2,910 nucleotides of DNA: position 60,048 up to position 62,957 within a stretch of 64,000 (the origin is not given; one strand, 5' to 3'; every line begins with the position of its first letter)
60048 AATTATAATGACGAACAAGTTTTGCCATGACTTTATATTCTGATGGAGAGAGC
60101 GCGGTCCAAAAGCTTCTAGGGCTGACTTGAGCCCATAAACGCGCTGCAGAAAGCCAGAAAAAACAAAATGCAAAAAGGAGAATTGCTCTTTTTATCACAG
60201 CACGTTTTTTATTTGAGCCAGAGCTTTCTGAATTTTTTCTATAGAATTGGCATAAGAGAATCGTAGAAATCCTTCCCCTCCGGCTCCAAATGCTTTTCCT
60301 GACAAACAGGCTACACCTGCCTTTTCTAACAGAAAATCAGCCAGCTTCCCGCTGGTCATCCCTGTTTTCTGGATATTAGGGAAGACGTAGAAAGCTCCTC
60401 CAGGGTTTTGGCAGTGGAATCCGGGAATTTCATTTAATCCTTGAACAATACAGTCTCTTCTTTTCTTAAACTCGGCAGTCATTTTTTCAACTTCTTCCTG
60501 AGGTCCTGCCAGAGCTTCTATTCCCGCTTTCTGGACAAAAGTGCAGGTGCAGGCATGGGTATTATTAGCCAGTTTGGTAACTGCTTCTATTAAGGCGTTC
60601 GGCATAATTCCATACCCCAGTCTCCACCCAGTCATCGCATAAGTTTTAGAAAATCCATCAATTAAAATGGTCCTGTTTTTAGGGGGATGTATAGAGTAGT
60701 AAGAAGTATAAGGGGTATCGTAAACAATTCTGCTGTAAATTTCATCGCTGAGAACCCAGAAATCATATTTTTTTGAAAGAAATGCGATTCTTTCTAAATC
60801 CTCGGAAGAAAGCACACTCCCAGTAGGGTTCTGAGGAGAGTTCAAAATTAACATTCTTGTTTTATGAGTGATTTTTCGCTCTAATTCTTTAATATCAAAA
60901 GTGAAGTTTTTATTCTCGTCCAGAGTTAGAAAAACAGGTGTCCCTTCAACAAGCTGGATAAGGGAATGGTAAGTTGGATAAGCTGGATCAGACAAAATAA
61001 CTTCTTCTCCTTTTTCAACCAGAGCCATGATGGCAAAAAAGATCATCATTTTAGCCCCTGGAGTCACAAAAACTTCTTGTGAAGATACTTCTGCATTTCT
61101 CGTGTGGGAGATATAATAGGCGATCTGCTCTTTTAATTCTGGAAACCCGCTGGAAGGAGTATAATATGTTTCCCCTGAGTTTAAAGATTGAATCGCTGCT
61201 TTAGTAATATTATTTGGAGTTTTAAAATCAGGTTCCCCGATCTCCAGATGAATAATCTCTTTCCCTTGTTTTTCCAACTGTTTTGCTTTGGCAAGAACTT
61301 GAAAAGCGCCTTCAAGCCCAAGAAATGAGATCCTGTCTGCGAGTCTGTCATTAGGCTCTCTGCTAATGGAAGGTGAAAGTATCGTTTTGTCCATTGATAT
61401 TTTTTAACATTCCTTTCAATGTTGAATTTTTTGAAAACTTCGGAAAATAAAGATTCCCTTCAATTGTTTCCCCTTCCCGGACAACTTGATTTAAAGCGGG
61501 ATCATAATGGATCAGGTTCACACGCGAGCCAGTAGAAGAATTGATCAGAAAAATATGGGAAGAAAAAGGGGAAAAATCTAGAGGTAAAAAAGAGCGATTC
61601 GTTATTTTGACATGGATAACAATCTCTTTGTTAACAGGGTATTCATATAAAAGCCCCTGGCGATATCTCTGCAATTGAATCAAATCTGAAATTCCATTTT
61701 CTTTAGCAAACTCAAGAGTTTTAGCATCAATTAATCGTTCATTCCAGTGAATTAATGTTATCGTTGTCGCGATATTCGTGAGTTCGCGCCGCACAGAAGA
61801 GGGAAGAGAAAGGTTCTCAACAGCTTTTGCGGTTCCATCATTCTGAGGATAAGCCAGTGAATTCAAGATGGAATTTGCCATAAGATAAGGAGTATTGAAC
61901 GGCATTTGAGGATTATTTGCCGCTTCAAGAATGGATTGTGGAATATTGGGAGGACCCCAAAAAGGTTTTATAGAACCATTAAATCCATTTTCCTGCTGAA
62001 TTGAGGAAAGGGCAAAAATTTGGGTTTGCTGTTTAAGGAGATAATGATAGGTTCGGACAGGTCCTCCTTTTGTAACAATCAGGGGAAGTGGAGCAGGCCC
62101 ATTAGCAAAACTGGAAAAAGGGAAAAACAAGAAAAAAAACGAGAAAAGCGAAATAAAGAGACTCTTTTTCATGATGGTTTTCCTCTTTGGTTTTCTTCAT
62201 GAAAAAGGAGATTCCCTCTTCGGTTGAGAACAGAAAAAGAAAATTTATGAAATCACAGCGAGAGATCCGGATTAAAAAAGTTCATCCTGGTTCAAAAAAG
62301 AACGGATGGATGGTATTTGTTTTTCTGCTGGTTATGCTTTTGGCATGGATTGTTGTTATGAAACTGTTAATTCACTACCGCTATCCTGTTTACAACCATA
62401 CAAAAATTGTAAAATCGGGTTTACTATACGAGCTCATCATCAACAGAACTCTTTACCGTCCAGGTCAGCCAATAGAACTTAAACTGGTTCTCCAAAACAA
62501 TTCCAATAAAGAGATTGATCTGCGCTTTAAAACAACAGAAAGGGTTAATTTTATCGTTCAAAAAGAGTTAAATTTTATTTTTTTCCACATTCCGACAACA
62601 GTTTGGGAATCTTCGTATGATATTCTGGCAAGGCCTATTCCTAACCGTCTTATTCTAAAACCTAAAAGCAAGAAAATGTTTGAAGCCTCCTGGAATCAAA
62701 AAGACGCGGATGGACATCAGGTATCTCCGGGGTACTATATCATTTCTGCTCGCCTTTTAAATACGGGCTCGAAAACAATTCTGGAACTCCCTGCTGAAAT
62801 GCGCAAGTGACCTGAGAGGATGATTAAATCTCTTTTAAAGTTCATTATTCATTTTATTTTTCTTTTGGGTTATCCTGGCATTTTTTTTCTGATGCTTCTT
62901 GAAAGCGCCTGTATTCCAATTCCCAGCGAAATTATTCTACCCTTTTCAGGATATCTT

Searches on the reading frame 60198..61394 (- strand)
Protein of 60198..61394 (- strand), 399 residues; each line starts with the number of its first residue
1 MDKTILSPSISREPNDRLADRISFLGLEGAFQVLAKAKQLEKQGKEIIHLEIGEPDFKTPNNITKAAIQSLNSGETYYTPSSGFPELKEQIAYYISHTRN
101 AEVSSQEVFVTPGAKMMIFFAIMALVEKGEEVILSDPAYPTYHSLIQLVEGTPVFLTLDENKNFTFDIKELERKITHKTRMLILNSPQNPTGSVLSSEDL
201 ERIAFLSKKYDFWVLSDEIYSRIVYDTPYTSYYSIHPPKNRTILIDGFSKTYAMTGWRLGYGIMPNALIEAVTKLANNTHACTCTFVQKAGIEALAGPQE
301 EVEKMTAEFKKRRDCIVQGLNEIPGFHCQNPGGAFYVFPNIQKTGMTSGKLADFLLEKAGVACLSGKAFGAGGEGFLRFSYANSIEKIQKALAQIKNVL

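Call 82: search_protein_families(library=pfam, proteins=[window:60198-61394:-], max_evalue=0.001)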
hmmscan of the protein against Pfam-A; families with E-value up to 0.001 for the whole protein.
window:60198-61394:- (399 aa): 4 families
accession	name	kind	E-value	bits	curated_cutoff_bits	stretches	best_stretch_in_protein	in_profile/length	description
PF00155.27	Aminotran_1_2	-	3.6e-72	244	19.7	1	46-395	2-361/361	Aminotransferase class I and II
PF01053.26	Cys_Met_Meta_PP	-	3.8e-07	29.4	27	1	108-219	70-175/381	Cys/Met metabolism PLP-dependent enzyme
PF00266.25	Aminotran_5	-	3e-06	26.9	21.5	1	100-217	57-175/371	Aminotransferase class-V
PF01041.23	DegT_DnrJ_EryC1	-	6.6e-05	22.7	19.8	1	121-217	55-145/360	DegT/DnrJ/EryC1/StrS aminotransferase family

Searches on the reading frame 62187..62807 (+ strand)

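Call 82: search_protein_families(library=pfam, proteins=[window:62187-62807:+], max_evalue=0.001)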
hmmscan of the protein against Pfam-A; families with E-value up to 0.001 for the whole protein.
window:62187-62807:+ (207 aa): 2 families
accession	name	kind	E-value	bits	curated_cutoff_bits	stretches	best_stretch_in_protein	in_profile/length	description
PF12690.13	BsuPI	-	8e-09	35.8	22.9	1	85-191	3-97/101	Intracellular proteinase inhibitor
PF02752.27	Arrestin_C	-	0.0007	20.4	27.7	0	79-126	5-53/137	Arrestin (or S-antigen), C-terminal domain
